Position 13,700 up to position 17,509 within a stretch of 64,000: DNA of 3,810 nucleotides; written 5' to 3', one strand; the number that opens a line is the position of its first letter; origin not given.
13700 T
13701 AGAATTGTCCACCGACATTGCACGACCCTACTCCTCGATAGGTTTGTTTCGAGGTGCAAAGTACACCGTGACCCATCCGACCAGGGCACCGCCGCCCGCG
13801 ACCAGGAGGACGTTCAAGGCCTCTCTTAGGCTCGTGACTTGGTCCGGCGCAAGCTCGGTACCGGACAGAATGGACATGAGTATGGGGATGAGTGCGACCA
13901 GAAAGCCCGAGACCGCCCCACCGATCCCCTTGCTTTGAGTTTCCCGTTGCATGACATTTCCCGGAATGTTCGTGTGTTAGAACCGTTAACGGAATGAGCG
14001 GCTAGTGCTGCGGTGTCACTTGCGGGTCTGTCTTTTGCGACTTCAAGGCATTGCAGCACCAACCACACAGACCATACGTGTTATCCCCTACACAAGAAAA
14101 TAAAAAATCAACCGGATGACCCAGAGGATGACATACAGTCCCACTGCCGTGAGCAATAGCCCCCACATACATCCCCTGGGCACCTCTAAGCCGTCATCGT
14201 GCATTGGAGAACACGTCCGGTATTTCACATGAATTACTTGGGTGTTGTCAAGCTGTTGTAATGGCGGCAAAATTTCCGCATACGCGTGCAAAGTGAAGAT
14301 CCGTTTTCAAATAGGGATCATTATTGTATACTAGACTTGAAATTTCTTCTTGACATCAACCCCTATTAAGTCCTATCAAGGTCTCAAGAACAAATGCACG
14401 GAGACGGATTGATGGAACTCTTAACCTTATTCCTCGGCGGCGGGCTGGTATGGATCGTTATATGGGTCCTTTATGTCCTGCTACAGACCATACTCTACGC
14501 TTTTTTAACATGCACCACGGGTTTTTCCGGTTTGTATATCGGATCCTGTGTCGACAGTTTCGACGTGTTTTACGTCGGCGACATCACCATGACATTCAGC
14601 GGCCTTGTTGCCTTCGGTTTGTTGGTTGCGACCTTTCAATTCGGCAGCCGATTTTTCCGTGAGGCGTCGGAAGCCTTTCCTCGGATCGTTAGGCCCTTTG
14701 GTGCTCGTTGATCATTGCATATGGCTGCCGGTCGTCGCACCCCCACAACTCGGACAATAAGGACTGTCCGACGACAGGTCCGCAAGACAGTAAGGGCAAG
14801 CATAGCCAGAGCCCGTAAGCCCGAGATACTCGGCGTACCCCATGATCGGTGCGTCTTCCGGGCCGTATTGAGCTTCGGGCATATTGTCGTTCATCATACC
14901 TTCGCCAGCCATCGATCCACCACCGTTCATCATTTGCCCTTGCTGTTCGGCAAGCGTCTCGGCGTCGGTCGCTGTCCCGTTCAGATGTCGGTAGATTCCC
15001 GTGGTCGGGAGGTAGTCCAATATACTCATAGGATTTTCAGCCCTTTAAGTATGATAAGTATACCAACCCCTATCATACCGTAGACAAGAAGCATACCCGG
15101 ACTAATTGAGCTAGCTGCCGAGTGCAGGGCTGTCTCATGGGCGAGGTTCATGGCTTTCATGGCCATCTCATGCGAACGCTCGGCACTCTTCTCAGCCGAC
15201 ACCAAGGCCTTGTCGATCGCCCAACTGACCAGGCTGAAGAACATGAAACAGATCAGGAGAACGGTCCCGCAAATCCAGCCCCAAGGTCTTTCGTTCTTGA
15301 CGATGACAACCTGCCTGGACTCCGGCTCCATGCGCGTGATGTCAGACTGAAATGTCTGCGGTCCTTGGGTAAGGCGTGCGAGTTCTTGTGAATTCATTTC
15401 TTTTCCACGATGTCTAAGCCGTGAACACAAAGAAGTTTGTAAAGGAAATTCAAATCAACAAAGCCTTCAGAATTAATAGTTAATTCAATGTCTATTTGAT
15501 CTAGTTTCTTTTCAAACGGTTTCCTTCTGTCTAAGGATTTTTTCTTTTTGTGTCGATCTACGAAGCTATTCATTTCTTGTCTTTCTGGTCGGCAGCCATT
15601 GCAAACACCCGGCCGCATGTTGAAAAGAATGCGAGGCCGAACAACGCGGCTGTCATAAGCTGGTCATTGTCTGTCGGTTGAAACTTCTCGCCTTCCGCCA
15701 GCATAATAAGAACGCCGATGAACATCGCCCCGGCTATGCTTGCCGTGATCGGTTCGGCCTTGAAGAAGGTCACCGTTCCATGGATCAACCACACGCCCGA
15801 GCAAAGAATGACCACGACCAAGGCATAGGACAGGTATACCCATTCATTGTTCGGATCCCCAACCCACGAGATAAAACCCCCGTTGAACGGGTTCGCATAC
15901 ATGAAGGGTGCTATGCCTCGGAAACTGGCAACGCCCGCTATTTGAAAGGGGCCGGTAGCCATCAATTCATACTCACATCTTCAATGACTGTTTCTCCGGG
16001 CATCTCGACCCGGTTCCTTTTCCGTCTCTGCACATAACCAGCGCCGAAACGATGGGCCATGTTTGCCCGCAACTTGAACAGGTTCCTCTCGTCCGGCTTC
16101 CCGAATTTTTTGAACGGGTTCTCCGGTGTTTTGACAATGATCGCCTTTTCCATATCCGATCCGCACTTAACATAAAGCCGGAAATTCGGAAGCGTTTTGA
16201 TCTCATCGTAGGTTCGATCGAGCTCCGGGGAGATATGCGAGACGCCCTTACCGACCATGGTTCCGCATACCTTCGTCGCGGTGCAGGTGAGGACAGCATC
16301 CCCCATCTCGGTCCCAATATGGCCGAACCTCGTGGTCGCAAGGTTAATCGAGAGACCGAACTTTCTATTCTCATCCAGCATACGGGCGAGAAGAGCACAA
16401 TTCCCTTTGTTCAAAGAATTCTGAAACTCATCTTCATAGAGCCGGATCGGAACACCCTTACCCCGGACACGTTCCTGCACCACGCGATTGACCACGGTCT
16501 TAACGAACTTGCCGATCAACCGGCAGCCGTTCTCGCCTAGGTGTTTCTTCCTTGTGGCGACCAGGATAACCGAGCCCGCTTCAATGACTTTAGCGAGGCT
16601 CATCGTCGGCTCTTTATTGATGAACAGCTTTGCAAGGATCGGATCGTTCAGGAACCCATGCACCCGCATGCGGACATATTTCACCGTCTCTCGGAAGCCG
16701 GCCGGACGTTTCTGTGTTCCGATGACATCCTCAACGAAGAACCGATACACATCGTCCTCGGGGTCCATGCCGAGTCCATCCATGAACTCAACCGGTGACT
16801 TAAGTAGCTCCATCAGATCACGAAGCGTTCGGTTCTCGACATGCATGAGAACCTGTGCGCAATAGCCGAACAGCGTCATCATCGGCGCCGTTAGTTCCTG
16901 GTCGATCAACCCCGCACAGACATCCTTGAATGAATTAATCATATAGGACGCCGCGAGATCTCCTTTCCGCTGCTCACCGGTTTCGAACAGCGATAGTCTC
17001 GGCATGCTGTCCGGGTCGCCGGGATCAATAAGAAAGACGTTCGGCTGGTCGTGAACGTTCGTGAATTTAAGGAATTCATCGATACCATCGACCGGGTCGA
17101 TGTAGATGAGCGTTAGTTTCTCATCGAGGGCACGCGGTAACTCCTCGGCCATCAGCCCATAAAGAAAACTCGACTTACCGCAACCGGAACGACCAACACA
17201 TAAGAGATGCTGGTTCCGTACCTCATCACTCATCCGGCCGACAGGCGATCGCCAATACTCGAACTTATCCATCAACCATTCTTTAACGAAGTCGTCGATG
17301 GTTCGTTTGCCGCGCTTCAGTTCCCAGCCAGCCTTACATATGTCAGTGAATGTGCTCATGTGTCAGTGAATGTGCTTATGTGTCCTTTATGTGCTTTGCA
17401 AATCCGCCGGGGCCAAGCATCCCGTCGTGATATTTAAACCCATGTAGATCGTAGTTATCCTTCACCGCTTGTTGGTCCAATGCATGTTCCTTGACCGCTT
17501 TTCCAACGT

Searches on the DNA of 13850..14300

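Call 8: search_rna_families(source=window, start=13850, end=14300, threshold=evalue, max_evalue=10, show_alignments=3)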
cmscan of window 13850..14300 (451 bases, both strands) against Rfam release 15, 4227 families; matches with E-value up to 10: 2.
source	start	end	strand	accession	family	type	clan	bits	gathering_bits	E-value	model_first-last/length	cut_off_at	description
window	13991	14073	-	RF03349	mir-3151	Gene; miRNA;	-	27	83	0.018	1-85/85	no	mir-3151 microRNA precursor family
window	14182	14248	+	RF02763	IsrM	Gene; sRNA;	-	8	376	7.2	1-329/329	no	IsrM sRNA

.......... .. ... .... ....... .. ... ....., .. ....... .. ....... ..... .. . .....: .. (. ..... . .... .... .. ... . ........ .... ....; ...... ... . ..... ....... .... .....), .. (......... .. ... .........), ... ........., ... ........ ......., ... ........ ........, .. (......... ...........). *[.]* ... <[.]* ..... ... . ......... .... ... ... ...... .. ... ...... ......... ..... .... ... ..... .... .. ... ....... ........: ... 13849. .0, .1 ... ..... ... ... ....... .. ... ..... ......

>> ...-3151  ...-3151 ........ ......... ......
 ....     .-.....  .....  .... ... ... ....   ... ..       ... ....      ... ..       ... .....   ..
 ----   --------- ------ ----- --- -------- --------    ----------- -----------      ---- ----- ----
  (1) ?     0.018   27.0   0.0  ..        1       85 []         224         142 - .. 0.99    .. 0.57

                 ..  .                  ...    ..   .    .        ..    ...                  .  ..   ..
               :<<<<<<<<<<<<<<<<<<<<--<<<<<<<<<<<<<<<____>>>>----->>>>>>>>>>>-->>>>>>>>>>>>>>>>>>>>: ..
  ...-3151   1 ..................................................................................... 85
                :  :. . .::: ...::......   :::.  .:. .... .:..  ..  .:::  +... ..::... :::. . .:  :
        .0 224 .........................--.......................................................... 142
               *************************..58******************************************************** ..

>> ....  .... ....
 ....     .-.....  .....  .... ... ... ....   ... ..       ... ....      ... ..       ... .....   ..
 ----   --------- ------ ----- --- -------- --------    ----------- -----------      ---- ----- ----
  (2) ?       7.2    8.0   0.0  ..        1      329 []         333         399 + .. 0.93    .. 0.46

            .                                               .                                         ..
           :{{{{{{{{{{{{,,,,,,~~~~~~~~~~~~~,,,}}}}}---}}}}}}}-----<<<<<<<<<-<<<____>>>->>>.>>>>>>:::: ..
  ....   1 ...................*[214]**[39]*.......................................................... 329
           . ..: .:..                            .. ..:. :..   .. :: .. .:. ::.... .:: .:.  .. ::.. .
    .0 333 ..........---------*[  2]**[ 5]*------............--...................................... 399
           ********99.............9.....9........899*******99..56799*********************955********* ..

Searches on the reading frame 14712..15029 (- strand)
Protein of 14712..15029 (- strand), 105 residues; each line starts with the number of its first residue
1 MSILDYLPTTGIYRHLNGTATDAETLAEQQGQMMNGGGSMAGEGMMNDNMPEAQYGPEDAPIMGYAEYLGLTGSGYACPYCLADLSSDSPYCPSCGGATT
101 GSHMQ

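Call 14: search_protein_families(library=phrogs, proteins=[window:14712-15029:-], max_evalue=0.01)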
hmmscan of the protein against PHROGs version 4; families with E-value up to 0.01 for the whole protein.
window:14712-15029:- (105 aa): 1 family
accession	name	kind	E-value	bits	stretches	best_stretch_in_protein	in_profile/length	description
phrog_32168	-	unknown function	0.0038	18.4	1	78-97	5-24/63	-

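Call 15: search_protein_families(library=pfam, proteins=[window:14712-15029:-], max_evalue=0.01)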
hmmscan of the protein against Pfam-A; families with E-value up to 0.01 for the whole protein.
window:14712-15029:- (105 aa): 2 families
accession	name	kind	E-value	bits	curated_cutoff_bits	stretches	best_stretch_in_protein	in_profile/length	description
PF13248.11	Zn_ribbon_3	-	0.002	18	27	1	76-96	3-23/26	zinc-ribbon domain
PF12773.13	DZR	-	0.0051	17.4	27.3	1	77-96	26-45/45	Double zinc ribbon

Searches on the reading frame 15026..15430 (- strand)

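Call 14: search_protein_families(library=phrogs, proteins=[window:15026-15430:-], max_evalue=0.01)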
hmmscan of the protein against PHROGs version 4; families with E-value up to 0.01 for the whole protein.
window:15026-15430:- (134 aa): 0 families

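Call 15: search_protein_families(library=pfam, proteins=[window:15026-15430:-], max_evalue=0.01)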
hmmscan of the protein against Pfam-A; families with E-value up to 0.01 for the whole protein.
window:15026-15430:- (134 aa): 1 family
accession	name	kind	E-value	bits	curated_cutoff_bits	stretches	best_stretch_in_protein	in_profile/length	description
PF24267.1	HVO_1552_C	-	0.00082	20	27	1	66-127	30-89/98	HVO_1552, C-terminal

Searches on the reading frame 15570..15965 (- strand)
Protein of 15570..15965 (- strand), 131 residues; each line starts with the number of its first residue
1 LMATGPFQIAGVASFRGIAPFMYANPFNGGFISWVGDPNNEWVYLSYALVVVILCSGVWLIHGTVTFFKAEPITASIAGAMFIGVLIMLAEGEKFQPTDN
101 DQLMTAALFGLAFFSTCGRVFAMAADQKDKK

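Call 14: search_protein_families(library=phrogs, proteins=[window:15570-15965:-], max_evalue=0.01)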
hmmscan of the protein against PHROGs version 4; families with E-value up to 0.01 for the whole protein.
window:15570-15965:- (131 aa): 0 families

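Call 15: search_protein_families(library=pfam, proteins=[window:15570-15965:-], max_evalue=0.01)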
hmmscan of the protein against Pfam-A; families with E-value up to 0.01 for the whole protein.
window:15570-15965:- (131 aa): 1 family
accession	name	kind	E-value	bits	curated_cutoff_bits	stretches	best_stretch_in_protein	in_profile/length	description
PF20134.4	DUF6524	-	0.0081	16.3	27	1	25-123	19-115/131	Family of unknown function (DUF6524)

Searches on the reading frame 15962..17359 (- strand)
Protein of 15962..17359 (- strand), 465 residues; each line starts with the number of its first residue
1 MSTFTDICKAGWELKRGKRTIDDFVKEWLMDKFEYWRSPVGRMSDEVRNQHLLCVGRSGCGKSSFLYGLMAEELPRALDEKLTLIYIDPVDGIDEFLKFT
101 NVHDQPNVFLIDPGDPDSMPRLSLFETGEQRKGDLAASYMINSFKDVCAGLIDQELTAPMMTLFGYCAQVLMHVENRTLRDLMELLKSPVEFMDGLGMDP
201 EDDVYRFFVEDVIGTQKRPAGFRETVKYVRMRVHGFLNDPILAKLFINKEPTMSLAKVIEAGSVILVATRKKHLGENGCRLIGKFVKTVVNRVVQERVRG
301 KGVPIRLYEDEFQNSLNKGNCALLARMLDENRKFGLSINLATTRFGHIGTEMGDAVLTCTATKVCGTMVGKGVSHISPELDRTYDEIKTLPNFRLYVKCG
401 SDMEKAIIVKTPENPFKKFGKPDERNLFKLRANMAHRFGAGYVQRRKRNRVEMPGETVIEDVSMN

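Call 19: search_protein_families(library=phrogs, proteins=[window:15962-17359:-], max_evalue=0.01)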
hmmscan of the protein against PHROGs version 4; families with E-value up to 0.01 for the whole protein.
window:15962-17359:- (465 aa): 2 families
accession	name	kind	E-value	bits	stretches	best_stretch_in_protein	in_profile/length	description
phrog_5156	-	unknown function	3.2e-13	49.6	1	219-429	571-787/824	-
phrog_7035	-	unknown function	0.0011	18.3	0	289-348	477-542/969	-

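Call 22: find_related_loci(query=window:15962-17359:-, collection=viral_contigs, flank=10000)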
Query window:15962-17359:- (465 aa) in viral_contigs; peptide patterns used: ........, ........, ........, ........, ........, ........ (x = any residue, [..] = any of these).
1 stretches matched a pattern, but none encodes a relative of the query by tblastn (E <= 1e-3).

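Call 81: find_homologous_proteins(query=window:15962-17359:-)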
Query window:15962-17359:- (465 aa): 19 proteins with E <= 0.001 among 4151 candidates.
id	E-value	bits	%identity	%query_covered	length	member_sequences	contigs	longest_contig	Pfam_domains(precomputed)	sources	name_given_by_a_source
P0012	1.7e-265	899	100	85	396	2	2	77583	-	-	-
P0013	2.2e-190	652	63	100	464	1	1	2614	-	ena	-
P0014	3.2e-186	638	62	100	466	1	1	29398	-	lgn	-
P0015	1.3e-184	633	62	100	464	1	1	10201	-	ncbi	ncbi:MAG: hypothetical protein ACR2QF_00910 [Geminicoccaceae bacterium]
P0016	6.0e-179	614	59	100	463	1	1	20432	-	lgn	-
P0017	7.4e-177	607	60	100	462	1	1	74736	-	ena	-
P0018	2.3e-172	592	59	100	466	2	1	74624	-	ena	-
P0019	1.8e-162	560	54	100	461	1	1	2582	-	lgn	-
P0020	2.1e-155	536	53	100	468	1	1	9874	-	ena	-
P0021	9.8e-151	521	52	98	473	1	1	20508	-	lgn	-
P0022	2.7e-150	520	54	97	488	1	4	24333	-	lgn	-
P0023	6.3e-147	509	54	93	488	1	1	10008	-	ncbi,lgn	-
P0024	7.3e-147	508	54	93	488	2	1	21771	-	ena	-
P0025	4.2e-144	499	50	96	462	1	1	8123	-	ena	-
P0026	7.0e-143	495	51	94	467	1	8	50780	-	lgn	-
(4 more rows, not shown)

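Call 82: find_encoding_contigs(protein=P0014, flank=10000, max_places=1)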
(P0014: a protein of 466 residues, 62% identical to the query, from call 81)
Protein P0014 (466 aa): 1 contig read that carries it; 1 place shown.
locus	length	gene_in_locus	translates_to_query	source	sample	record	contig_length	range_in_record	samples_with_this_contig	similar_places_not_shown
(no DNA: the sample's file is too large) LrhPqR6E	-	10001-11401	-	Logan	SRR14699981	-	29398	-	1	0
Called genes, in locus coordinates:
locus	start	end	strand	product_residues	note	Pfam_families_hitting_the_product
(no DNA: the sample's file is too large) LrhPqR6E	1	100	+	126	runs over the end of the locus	-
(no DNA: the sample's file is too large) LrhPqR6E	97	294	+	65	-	-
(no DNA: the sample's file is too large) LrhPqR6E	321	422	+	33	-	-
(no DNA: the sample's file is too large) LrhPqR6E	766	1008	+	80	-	-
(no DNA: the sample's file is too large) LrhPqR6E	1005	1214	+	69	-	-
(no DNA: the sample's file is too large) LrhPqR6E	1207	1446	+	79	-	-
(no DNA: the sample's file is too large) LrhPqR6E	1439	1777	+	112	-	-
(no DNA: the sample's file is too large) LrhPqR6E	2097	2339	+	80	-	-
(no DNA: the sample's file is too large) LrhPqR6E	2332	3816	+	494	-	PF13086:AAA_11 (faint), PF13245:AAA_19, PF13604:AAA_30, PF01443:Viral_helicase1 (faint), PF13538:UvrD_C_2 (weak)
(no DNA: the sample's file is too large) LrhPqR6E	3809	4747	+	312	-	-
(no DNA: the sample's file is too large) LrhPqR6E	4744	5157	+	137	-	PF20134:DUF6524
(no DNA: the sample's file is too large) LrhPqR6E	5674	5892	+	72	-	-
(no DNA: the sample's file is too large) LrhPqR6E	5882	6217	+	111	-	-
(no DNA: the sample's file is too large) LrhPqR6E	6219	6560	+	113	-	-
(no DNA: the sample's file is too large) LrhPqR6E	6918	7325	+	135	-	-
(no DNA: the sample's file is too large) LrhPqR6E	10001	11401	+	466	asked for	-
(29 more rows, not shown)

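Call 83: find_encoding_contigs(protein=P0026, flank=10000, max_places=1)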
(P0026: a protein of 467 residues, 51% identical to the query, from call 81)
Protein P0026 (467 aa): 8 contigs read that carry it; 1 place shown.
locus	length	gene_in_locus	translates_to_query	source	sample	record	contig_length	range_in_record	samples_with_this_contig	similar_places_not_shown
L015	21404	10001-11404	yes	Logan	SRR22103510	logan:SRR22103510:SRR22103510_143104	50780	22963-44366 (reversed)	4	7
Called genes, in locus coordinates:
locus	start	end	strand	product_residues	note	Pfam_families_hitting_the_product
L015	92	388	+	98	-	PF00476:DNA_pol_A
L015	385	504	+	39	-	-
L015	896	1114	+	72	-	-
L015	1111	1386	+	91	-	PF24043:DUF7352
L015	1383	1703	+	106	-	-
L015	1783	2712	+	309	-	PF16868:NMT1_3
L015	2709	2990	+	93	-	-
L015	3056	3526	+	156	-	-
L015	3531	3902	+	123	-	-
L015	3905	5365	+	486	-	PF13086:AAA_11 (weak), PF13245:AAA_19, PF13604:AAA_30, PF01443:Viral_helicase1 (faint)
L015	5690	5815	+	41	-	-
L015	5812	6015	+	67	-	-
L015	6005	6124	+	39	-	-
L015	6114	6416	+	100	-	-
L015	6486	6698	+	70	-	-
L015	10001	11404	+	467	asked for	-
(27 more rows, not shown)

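Call 84: find_encoding_contigs(protein=P0021, flank=10000, max_places=1)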
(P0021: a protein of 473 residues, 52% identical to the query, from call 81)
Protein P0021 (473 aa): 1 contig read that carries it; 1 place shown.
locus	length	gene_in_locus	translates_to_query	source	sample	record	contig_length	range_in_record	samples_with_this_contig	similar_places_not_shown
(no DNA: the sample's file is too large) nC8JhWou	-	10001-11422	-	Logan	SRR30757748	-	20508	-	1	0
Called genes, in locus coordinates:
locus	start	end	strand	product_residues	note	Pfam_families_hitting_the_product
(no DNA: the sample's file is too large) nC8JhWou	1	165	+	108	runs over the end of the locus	-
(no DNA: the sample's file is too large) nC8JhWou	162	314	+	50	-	-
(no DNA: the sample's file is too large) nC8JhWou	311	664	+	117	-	-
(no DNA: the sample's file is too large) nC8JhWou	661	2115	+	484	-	PF13086:AAA_11 (faint), PF13245:AAA_19, PF13604:AAA_30, PF01443:Viral_helicase1 (faint), PF13538:UvrD_C_2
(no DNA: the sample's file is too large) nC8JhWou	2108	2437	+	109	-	-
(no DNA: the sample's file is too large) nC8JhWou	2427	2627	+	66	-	-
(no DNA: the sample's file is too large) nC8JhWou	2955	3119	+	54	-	-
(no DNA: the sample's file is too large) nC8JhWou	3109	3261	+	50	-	-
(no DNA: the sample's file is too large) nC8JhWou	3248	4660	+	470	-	PF01139:RtcB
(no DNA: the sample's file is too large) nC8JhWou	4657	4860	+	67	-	-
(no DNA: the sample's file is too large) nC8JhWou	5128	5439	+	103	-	-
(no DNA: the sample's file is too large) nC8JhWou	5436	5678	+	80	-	PF01381:HTH_3 (weak)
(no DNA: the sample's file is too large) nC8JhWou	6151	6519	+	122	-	-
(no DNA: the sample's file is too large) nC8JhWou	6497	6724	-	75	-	-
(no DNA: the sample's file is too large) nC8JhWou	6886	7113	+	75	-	-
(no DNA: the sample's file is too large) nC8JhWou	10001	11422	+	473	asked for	-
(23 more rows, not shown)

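Call 85: find_encoding_contigs(protein=P0024, flank=10000, max_places=1)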
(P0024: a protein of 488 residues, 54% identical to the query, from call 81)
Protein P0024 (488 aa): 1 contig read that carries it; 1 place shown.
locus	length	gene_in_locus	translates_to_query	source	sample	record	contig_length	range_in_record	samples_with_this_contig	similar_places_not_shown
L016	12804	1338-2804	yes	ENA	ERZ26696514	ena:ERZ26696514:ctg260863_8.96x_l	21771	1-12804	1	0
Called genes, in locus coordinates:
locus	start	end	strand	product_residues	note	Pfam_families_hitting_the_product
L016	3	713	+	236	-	?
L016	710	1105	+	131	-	-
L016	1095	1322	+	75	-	-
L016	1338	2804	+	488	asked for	-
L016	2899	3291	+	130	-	-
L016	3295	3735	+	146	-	-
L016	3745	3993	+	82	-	-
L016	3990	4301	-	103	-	-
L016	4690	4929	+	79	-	-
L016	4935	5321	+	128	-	-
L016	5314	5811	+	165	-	-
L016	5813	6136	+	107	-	-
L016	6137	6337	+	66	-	-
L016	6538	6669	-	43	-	-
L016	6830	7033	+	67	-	-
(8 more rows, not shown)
